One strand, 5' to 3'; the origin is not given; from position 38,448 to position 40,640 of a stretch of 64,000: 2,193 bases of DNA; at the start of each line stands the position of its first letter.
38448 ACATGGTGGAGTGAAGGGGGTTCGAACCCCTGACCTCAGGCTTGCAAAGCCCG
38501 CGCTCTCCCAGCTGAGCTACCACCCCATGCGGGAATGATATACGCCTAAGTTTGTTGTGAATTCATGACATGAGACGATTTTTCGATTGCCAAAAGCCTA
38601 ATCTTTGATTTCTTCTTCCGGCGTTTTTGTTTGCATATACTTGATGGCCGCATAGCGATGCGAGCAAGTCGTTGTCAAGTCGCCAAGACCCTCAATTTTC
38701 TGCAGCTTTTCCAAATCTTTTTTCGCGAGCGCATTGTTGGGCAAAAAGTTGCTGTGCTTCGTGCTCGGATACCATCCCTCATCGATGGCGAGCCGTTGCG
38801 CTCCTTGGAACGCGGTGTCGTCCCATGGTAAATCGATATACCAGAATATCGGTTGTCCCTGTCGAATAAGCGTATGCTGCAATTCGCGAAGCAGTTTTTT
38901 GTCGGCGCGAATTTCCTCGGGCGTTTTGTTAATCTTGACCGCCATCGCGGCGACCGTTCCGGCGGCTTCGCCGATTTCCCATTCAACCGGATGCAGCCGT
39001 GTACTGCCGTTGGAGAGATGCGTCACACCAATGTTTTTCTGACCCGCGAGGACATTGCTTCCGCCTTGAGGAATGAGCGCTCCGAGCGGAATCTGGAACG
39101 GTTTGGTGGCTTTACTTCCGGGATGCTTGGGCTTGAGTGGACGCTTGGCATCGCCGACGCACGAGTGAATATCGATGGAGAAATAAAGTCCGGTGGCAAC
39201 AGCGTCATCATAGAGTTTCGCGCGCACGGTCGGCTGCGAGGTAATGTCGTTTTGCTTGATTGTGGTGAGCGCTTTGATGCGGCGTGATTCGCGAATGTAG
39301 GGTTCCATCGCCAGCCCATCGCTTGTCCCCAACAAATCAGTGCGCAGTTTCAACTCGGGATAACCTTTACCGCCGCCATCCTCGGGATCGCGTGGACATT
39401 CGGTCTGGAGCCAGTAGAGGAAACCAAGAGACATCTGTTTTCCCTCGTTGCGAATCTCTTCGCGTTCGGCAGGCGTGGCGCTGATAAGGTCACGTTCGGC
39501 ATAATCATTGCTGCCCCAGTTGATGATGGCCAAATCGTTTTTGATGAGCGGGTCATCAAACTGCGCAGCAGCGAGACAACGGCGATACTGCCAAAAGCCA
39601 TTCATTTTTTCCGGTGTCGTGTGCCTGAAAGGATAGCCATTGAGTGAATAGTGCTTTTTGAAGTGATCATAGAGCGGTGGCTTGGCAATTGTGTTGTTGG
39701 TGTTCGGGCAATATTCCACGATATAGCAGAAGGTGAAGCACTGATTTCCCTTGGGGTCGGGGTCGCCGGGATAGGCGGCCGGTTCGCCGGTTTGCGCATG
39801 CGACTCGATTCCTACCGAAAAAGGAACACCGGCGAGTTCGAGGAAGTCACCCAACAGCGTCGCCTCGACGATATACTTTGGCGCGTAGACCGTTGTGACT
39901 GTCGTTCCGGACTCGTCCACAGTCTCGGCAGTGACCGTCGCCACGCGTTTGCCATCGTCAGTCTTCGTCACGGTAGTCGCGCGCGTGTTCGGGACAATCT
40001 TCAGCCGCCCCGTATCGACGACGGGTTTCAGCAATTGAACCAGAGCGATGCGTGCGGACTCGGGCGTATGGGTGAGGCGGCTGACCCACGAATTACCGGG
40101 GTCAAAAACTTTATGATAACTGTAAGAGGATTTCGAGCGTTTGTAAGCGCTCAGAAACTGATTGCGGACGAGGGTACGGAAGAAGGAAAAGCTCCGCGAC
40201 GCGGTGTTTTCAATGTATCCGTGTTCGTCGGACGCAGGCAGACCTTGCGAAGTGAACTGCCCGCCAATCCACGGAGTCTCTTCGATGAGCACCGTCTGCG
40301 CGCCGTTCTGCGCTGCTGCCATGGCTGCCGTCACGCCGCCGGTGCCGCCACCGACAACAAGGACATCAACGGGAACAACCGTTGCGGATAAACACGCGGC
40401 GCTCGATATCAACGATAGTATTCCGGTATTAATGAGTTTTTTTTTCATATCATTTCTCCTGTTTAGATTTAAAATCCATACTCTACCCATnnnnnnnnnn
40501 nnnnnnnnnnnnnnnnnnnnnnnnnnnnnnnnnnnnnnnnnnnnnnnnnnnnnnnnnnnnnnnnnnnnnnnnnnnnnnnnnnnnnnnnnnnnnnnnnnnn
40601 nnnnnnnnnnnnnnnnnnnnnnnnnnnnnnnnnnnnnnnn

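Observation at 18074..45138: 27-kb co-directional surface-glycan locus: CAP protein, two GHL10-CBM proteins, FAD oxidoreductase, pseudopilin, membrane-anchored double TIM-barrel, giant protein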

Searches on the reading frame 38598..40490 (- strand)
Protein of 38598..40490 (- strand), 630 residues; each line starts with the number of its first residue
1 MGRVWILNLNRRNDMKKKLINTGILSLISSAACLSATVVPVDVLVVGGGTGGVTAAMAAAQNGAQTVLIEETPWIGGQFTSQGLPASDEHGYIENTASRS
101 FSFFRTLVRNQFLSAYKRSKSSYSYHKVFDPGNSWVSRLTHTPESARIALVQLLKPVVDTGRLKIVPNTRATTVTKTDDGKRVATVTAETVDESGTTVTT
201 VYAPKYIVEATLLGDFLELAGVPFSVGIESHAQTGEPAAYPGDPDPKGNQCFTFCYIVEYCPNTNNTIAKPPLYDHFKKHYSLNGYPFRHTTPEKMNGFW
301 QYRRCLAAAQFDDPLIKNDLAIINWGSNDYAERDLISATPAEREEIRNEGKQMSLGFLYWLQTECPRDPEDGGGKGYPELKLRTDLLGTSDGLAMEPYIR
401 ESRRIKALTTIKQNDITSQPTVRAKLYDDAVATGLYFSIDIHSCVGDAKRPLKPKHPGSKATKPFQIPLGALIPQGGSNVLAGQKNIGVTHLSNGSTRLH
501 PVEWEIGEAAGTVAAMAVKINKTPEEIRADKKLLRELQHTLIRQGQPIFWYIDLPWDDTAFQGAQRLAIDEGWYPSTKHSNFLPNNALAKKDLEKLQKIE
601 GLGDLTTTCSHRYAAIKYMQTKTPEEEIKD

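Call 5: search_protein_families(library=pfam, proteins=[window:38598-40490:-], max_evalue=0.01)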
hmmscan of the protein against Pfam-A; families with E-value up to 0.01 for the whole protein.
window:38598-40490:- (630 aa): 8 families
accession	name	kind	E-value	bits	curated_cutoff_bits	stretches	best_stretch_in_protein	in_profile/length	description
PF12831.13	FAD_oxidored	-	6.6e-87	292.9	27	1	42-541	1-416/416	FAD dependent oxidoreductase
PF00890.30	FAD_binding_2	-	1.5e-07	31.4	20.4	1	42-78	1-37/414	FAD binding domain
PF07992.20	Pyr_redox_2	-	1.5e-06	28.3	26.1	1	42-95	2-57/291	Pyridine nucleotide-disulphide oxidoreductase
PF13450.12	NAD_binding_8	-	9.7e-06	26.2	21.9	1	45-84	1-40/68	NAD(P)-binding Rossmann-like domain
PF01134.28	GIDA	-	2.6e-05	23.9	22.1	1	42-71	1-30/391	Glucose inhibited division protein A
PF01266.30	DAO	-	3e-05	24.1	27.9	1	42-77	1-37/353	FAD dependent oxidoreductase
PF03486.20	HI0933_like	-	0.00012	22.1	50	1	42-83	2-43/244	HI0933-like protein Rossmann domain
PF01946.23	Thi4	-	0.002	17.8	26.2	1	38-79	15-57/235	Thi4 family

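Call 11: find_encoding_contigs(protein=window:38598-40490:-, flank=10000, max_places=6)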
Protein window:38598-40490:- (630 aa): no gene with exactly this product is on record in the collection.
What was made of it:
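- Tried and rejected: An exact-sequence look-up of the FAD protein using the longer start codon found nothing (call 11).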

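Call 12: find_homologous_proteins(query=window:38598-40448:-, max_evalue=1e-10)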
Query window:38598-40448:- (616 aa): 7611 proteins with E <= 1e-10 among 8000 candidates; the best 120 are listed.
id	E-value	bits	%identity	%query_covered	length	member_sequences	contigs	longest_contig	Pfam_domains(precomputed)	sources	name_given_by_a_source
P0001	0.0e+0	1403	98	100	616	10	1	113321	PF13450.13,PF00890.31,PF07992.21,PF01134.29,PF12831.14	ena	-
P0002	4.1e-278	942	71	93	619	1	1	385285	PF00890.31,PF12831.14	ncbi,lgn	-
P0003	1.3e-240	818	62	92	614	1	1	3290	PF13450.13,PF00890.31,PF07992.21,PF12831.14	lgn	-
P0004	3.1e-197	675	53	96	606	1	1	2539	PF01266.31,PF13450.13,PF00890.31,PF07992.21,PF12831.14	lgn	-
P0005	4.9e-194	664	53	96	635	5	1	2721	PF13450.13,PF00890.31,PF07992.21,PF12831.14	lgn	-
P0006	1.9e-193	662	54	94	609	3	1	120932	PF12831.14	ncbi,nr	ncbi:hypothetical protein CVU37_11645 [candidate division BRC1 bacterium HGW-BRC1-1]|nr:MAG: hypothe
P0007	1.5e-192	659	52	97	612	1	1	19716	PF01266.31,PF13450.13,PF00890.31,PF07992.21,PF12831.14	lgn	-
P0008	4.8e-189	648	50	98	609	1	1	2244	PF13450.13,PF00890.31,PF07992.21,PF12831.14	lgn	-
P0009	2.0e-174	599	50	89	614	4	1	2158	PF13450.13,PF07992.21,PF12831.14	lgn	-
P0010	9.5e-173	594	52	88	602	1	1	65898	PF13450.13,PF00890.31,PF12831.14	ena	-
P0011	3.9e-164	565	48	91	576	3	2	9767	PF00890.31,PF12831.14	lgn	-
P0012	2.9e-156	539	45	89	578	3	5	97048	PF13450.13,PF00890.31,PF12831.14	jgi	jgi:hypothetical protein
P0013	1.1e-141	491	46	83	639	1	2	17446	PF13450.13,PF01134.29,PF12831.14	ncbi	-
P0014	2.8e-140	487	45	88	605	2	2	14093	PF01266.31,PF13450.13,PF01134.29,PF12831.14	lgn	-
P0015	3.6e-139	483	45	86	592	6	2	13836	PF12831.14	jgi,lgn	jgi:hypothetical protein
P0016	3.6e-139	483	44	86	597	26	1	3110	PF12831.14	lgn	-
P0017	3.7e-139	483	45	90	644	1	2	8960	PF01946.24,PF01266.31,PF13450.13,PF00890.31,PF07992.21,PF01134.29,PF12831.14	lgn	-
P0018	2.4e-138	480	45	87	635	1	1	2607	PF13450.13,PF00890.31,PF01134.29,PF12831.14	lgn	-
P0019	2.7e-138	480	45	86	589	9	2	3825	PF12831.14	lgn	-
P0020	6.0e-138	479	45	90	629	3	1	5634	PF01266.31,PF13450.13,PF00890.31,PF07992.21,PF01134.29,PF12831.14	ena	-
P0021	7.0e-138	479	45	90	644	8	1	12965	PF01266.31,PF13450.13,PF00890.31,PF12831.14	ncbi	-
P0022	9.7e-136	472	45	87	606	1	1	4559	PF01266.31,PF13450.13,PF00890.31,PF07992.21,PF01134.29,PF12831.14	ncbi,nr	ncbi:MAG: FAD-dependent oxidoreductase [bacterium]|nr:FAD-dependent oxidoreductase [bacterium]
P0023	1.1e-134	468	44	86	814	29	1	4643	PF00754.32,PF01266.31,PF12831.14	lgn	-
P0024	1.2e-132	461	41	90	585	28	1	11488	PF13450.13,PF00890.31,PF12831.14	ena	-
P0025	3.0e-132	460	42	89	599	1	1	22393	PF12831.14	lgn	-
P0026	6.8e-132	459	44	86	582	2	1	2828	PF13450.13,PF00890.31,PF12831.14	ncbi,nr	ncbi:MAG: FAD-dependent oxidoreductase [Firmicutes bacterium]|nr:FAD-dependent oxidoreductase [Bacil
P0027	7.1e-132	459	43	91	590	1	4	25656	PF01266.31,PF13450.13,PF00890.31,PF01134.29,PF12831.14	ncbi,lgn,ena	-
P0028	1.7e-131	458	43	86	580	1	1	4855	PF13450.13,PF00890.31,PF07992.21,PF12831.14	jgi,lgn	jgi:hypothetical protein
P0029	2.4e-131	457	44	86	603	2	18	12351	PF01266.31,PF13450.13,PF00890.31,PF07992.21,PF12831.14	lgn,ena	-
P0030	3.2e-131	457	43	86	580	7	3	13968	PF13450.13,PF12831.14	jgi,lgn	jgi:hypothetical protein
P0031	3.8e-131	456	45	88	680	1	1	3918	PF12831.14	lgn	-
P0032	8.4e-131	455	43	87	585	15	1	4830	PF00890.31,PF12831.14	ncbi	-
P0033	1.2e-130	455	41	88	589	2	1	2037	PF13450.13,PF00890.31,PF12831.14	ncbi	-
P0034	2.3e-130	454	42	87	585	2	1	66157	PF12831.14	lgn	-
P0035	4.7e-130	453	42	87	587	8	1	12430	PF00890.31,PF12831.14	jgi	-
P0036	2.4e-129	451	44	86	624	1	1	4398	PF12831.14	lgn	-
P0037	2.7e-129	450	42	91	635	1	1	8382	PF01266.31,PF13450.13,PF00890.31,PF07992.21,PF01134.29,PF12831.14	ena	-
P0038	3.6e-129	450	42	92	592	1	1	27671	PF07992.21,PF01134.29,PF12831.14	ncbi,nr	ncbi:MAG: FAD-dependent oxidoreductase [Armatimonadetes bacterium]|nr:FAD-dependent oxidoreductase [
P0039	4.1e-129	450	43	91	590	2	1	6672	PF01266.31,PF13450.13,PF07992.21,PF01134.29,PF12831.14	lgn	-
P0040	1.4e-128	448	42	88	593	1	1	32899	PF00890.31,PF12831.14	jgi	jgi:hypothetical protein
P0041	1.1e-127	445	42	88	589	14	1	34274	PF13450.13,PF00890.31,PF07992.21,PF12831.14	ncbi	-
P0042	1.8e-127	444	41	88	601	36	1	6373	PF01266.31,PF13450.13,PF00890.31,PF07992.21,PF01134.29,PF12831.14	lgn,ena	-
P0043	2.2e-127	444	41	88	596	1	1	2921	PF13450.13,PF07992.21,PF12831.14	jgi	-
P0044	2.3e-127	444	42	88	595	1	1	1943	PF01266.31,PF13450.13,PF00890.31,PF07992.21,PF01134.29,PF12831.14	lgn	-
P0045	2.8e-127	444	42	85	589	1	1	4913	PF13450.13,PF00890.31,PF01134.29,PF12831.14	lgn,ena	-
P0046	5.7e-127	443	42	87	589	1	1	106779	PF01266.31,PF13450.13,PF00890.31,PF01134.29,PF12831.14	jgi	-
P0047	5.7e-127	443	41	87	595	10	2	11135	PF13450.13,PF00890.31,PF12831.14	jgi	jgi:hypothetical protein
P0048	1.0e-126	442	41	88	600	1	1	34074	PF01266.31,PF13450.13,PF00890.31,PF12831.14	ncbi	ncbi:MAG: FAD-dependent oxidoreductase [Candidatus Latescibacterota bacterium]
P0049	1.2e-126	442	43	86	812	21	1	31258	PF01266.31,PF13450.13,PF00890.31,PF12831.14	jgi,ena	-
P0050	2.7e-126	440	41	92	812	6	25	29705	PF13450.13,PF00890.31,PF12831.14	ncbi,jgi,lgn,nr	ncbi:MAG TPA: FAD-dependent oxidoreductase [Firmicutes bacterium]|nr:FAD-dependent oxidoreductase [B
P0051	3.8e-126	440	41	86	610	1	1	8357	PF01266.31,PF13450.13,PF00890.31,PF07992.21,PF01134.29,PF12831.14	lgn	-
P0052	9.9e-126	439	41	93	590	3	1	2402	PF01266.31,PF13450.13,PF00890.31,PF07992.21,PF01134.29,PF12831.14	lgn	-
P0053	1.0e-125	439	40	87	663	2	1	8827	PF07992.21,PF01134.29,PF12831.14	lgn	-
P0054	1.2e-125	438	41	87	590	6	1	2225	PF01266.31,PF13450.13,PF00890.31,PF07992.21,PF01134.29,PF12831.14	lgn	-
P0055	1.2e-125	438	44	83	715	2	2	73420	PF01266.31,PF13450.13,PF00890.31,PF07992.21,PF00395.26,PF12831.14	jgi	jgi:hypothetical protein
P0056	2.9e-125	437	42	85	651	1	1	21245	PF00890.31,PF01134.29,PF12831.14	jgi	jgi:hypothetical protein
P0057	3.4e-125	437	41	87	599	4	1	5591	PF13450.13,PF00890.31,PF07992.21,PF12831.14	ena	-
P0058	4.5e-125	436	41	93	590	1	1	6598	PF01266.31,PF13450.13,PF07992.21,PF01134.29,PF12831.14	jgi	jgi:hypothetical protein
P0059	1.3e-124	435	40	92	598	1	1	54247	PF12831.14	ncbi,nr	ncbi:MAG: FAD-dependent oxidoreductase [Candidatus Latescibacterota bacterium]|nr:FAD-dependent oxid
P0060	1.5e-124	435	41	89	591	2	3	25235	PF13450.13,PF12831.14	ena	-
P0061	1.6e-124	435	44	85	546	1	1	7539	PF12831.14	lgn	-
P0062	1.9e-124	434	41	85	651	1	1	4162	PF13450.13,PF00890.31,PF01134.29,PF12831.14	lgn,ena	-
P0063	5.4e-124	433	41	85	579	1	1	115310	PF07992.21,PF12831.14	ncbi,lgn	-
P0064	6.5e-124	433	42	82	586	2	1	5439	PF00890.31,PF07992.21,PF01134.29,PF12831.14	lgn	-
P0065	1.1e-123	432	42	86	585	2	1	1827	PF12831.14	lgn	-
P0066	2.0e-123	431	39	90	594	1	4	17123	PF01266.31,PF13450.13,PF00890.31,PF12831.14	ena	-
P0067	3.9e-123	430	40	89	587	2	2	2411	PF01266.31,PF00890.31,PF12831.14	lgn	-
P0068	4.1e-123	430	41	91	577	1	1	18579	PF00395.26,PF12831.14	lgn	-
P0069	7.5e-123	429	41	87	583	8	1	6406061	PF13450.13,PF00890.31,PF12831.14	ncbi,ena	-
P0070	7.9e-123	429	40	85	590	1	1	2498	PF01134.29,PF12831.14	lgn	-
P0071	7.9e-123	429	40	87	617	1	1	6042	PF13450.13,PF00890.31,PF07992.21,PF12831.14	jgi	jgi:hypothetical protein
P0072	8.9e-123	429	40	88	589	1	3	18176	PF13450.13,PF00890.31,PF07992.21,PF12831.14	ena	-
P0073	1.6e-122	428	43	86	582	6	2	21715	PF12831.14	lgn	-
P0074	1.9e-122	428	41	87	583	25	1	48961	PF01266.31,PF13450.13,PF12831.14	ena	-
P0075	2.0e-122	428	42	85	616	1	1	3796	PF01266.31,PF13450.13,PF00890.31,PF07992.21,PF12831.14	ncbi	ncbi:MAG TPA: FAD-dependent oxidoreductase, partial [Candidatus Obscuribacterales bacterium]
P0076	2.9e-122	427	39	86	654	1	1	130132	PF12831.14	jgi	jgi:hypothetical protein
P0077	3.1e-122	427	41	91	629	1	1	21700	PF01266.31,PF13450.13,PF00890.31,PF12831.14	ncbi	ncbi:MAG: FAD-dependent oxidoreductase [Chloroflexota bacterium]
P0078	3.3e-122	427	42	90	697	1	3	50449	PF13450.13,PF12831.14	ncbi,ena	-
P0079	4.5e-122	426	41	90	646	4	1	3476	PF00890.31,PF01134.29,PF12831.14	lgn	-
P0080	5.6e-122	426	42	87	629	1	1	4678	PF01266.31,PF00890.31,PF12831.14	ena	-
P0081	6.3e-122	426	43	85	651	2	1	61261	PF13450.13,PF12831.14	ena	-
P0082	6.8e-122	426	41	86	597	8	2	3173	PF07992.21,PF12831.14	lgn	-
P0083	8.8e-122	426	44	81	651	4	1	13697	PF01266.31,PF13450.13,PF00890.31,PF07992.21,PF01134.29,PF12831.14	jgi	-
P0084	1.0e-121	425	41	92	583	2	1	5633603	PF01266.31,PF13450.13,PF12831.14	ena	-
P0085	1.3e-121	425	41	94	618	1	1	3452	PF13450.13,PF00890.31,PF12831.14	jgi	jgi:hypothetical protein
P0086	3.3e-121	424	40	92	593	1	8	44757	PF01266.31,PF13450.13,PF00890.31,PF12831.14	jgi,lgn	jgi:hypothetical protein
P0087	3.5e-121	424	42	91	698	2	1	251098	PF13450.13,PF00890.31,PF00395.26,PF12831.14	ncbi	-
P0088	5.2e-121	423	40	88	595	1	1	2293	PF00890.31,PF07992.21,PF12831.14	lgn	-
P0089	6.4e-121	423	41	89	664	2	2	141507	PF07992.21,PF01134.29,PF12831.14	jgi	-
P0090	7.0e-121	423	44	83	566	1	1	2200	PF13450.13,PF12831.14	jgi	-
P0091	9.7e-121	422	40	87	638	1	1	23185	PF00890.31,PF07992.21,PF01134.29,PF12831.14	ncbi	-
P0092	1.2e-120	422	40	87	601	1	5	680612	PF13450.13,PF07992.21,PF12831.14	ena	-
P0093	1.3e-120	422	42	88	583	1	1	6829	PF01266.31,PF00890.31,PF07992.21,PF12831.14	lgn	-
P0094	1.4e-120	422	42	85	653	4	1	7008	PF00890.31,PF07992.21,PF01134.29,PF12831.14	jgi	jgi:hypothetical protein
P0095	1.5e-120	421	41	87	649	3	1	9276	PF01134.29,PF12831.14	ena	-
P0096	2.4e-120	421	40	88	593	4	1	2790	PF13450.13,PF12831.14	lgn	-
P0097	2.6e-120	421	40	84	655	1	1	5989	PF13450.13,PF00890.31,PF07992.21,PF12831.14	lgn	-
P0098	2.6e-120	421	41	90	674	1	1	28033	PF01134.29,PF12831.14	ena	-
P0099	2.7e-120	421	43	90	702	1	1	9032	PF01266.31,PF13450.13,PF00890.31,PF12831.14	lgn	-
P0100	3.0e-120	420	40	88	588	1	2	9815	PF01266.31,PF13450.13,PF00890.31,PF07992.21,PF12831.14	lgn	-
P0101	3.2e-120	420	42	83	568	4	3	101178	PF13450.13,PF00890.31,PF12831.14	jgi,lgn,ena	-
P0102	3.4e-120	420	42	86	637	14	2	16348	PF12831.14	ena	-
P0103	3.5e-120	420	39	88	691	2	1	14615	PF00890.31,PF07992.21,PF12831.14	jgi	jgi:hypothetical protein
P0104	5.1e-120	420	43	81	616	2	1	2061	PF12831.14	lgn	-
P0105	6.5e-120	419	42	87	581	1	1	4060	PF12831.14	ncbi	ncbi:FAD-dependent oxidoreductase [soil metagenome]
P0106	1.1e-119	419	41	87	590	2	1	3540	PF13450.13,PF07992.21,PF01134.29,PF12831.14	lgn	-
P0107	1.2e-119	418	41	85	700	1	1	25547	PF00890.31,PF12831.14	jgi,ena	jgi:hypothetical protein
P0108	1.9e-119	418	41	89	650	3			PF13450.13,PF01134.29,PF12831.14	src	-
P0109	2.1e-119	418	40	90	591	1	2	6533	PF13450.13,PF00890.31,PF07992.21,PF01134.29,PF12831.14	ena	-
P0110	2.1e-119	418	42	90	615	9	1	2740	PF13450.13,PF00890.31,PF01134.29,PF12831.14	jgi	jgi:FAD dependent oxidoreductase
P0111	2.6e-119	417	41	91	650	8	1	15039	PF01266.31,PF13450.13,PF00890.31,PF07992.21,PF01134.29,PF12831.14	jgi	jgi:hypothetical protein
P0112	3.0e-119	417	43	86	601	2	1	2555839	PF12831.14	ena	-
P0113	4.1e-119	417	42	82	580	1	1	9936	PF13450.13,PF00890.31,PF07992.21,PF12831.14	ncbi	-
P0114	4.4e-119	417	40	85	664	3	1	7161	PF13450.13,PF00890.31,PF07992.21,PF01134.29,PF12831.14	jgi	jgi:FAD dependent oxidoreductase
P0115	5.1e-119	416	42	89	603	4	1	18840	PF12831.14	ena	-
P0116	6.1e-119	416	38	87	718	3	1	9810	PF13450.13,PF00890.31,PF07992.21,PF12831.14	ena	-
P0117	7.1e-119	416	41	83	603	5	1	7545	PF13450.13,PF00890.31,PF07992.21,PF12831.14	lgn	-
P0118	8.1e-119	416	40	85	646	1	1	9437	PF13450.13,PF00890.31,PF07992.21,PF01134.29,PF12831.14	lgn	-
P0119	8.8e-119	416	41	86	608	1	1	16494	PF12831.14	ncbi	-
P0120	9.1e-119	416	41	86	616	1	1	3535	PF13450.13,PF00890.31,PF12831.14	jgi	jgi:hypothetical protein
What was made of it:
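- Closest known: PF12831 'FAD dependent oxidoreductase' family. Same: The family is very large, with 7611 hits among the 8000 candidates scored (call 12).
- Other homologs carry F5/8-type-C or SLH domains (call 12).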

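Call 13: find_encoding_contigs(protein=P0002, flank=10000, max_places=3)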
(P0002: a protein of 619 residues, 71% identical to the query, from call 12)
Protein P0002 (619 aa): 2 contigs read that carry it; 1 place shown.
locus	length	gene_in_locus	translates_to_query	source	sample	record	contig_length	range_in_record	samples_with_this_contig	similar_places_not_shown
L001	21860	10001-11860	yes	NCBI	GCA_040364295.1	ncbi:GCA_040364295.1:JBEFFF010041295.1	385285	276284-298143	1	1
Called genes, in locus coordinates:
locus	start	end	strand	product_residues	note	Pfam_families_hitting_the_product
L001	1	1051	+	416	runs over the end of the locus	PF00091:Tubulin, PF12327:FtsZ_C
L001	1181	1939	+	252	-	PF00535:Glycos_transf_2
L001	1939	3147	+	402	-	PF01075:Glyco_transf_9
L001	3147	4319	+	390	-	PF13439:Glyco_transf_4, PF13579:Glyco_trans_4_4, PF13524:Glyco_trans_1_2 (faint), PF00534:Glycos_transf_1, PF20706:GT4-conflict (weak), PF13692:Glyco_trans_1_4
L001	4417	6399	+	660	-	PF02638:GHL10, PF13620:CarboxypepD_reg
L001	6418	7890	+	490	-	PF02638:GHL10, PF13620:CarboxypepD_reg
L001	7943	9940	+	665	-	PF02638:GHL10, PF13620:CarboxypepD_reg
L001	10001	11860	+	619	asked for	PF00890:FAD_binding_2 (weak), PF12831:FAD_oxidored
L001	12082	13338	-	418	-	PF01743:PolyA_pol, PF12627:PolyA_pol_RNAbd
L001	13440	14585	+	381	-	PF13439:Glyco_transf_4 (weak), PF20706:GT4-conflict (weak), PF00534:Glycos_transf_1, PF13692:Glyco_trans_1_4, PF13524:Glyco_trans_1_2 (weak)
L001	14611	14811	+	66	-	PF04342:DMT_6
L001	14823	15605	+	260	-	PF02522:Antibiotic_NAT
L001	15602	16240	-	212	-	PF00254:FKBP_C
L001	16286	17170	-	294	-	PF00535:Glycos_transf_2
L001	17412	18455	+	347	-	PF04613:LpxD, PF25084:LbH_EIF2B, PF00132:Hexapep, PF25087:GMPPB_C, PF00132:Hexapep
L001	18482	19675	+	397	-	PF04389:Peptidase_M28, PF01546:Peptidase_M20, PF07687:M20_dimer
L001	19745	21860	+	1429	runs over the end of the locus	PF01344:Kelch_1 (faint), PF07646:Kelch_2 (faint), PF24981:Beta-prop_ATRN-LZTR1 (faint), PF24996:NANM (faint), PF24681:Kelch_KLHDC2_KLHL20_DRC7, PF13415:Beta-prop_FBX42 (weak), PF24681:Kelch_KLHDC2_KLHL20_DRC7, PF07705:CARDB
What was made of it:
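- Closest known: DigH. Same: In the relative L001 the GHL10 block lies just downstream of ftsZ (call 13).
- The neighbours in L001 are ftsZ and envelope glycosyltransferases, not sugar transporters or catabolic genes (call 13).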

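Call 14: find_encoding_contigs(protein=P0001, flank=10000, max_places=3)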
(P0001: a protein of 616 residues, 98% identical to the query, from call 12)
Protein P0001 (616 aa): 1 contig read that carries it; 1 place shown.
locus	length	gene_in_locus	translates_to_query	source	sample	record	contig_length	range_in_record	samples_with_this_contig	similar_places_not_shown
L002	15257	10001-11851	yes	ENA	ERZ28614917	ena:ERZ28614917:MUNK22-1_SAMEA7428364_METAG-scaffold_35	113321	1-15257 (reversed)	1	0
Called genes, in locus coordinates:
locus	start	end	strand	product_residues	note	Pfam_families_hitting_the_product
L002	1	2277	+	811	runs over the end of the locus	PF00933:Glyco_hydro_3, PF01915:Glyco_hydro_3_C, PF07691:PA14, PF14310:Fn3-like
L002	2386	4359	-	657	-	PF02705:K_trans, PF22776:K_trans_C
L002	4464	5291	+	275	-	PF00288:GHMP_kinases_N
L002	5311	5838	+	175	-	PF00188:CAP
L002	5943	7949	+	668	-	PF02638:GHL10, PF13620:CarboxypepD_reg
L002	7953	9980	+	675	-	PF02638:GHL10, PF13620:CarboxypepD_reg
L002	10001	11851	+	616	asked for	PF00890:FAD_binding_2 (weak), PF01134:GIDA (faint), PF07992:Pyr_redox_2 (weak), PF12831:FAD_oxidored, PF13450:NAD_binding_8 (weak)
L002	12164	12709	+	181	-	PF07963:N_methyl (weak)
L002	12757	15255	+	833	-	?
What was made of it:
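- A GH3 gene lies within the window (call 14).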

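Call 15: find_encoding_contigs(protein=P0006, flank=10000, max_places=2)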
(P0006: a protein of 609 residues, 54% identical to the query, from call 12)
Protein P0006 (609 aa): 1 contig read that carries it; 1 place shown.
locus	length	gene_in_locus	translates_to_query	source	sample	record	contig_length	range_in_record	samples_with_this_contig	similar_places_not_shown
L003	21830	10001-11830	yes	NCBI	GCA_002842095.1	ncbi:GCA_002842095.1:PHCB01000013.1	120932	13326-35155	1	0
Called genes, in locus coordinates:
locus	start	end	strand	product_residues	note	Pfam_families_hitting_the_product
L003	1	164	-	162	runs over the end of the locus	PF01196:Ribosomal_L17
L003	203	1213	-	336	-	PF01193:RNA_pol_L, PF01000:RNA_pol_A_bac, PF03118:RNA_pol_A_CTD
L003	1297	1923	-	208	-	PF00163:Ribosomal_S4, PF01479:S4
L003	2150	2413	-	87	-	-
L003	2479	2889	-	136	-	PF00411:Ribosomal_S11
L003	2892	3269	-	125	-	PF00416:Ribosomal_S13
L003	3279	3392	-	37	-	PF00444:Ribosomal_L36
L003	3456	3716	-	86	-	PF01176:eIF-1a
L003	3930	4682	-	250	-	-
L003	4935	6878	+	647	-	PF13231:PMT_2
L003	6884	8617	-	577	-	PF16697:Yop-YscD_cpl, PF00498:FHA, PF01590:GAF, PF13185:GAF_2, PF13492:GAF_3, PF00512:HisKA (weak), PF02518:HATPase_c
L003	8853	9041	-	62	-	-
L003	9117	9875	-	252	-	PF00702:Hydrolase, PF12710:HAD (weak), PF13419:HAD_2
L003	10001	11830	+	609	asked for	PF12831:FAD_oxidored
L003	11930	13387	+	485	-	PF12161:HsdM_N (weak), PF02384:N6_Mtase, PF07669:Eco57I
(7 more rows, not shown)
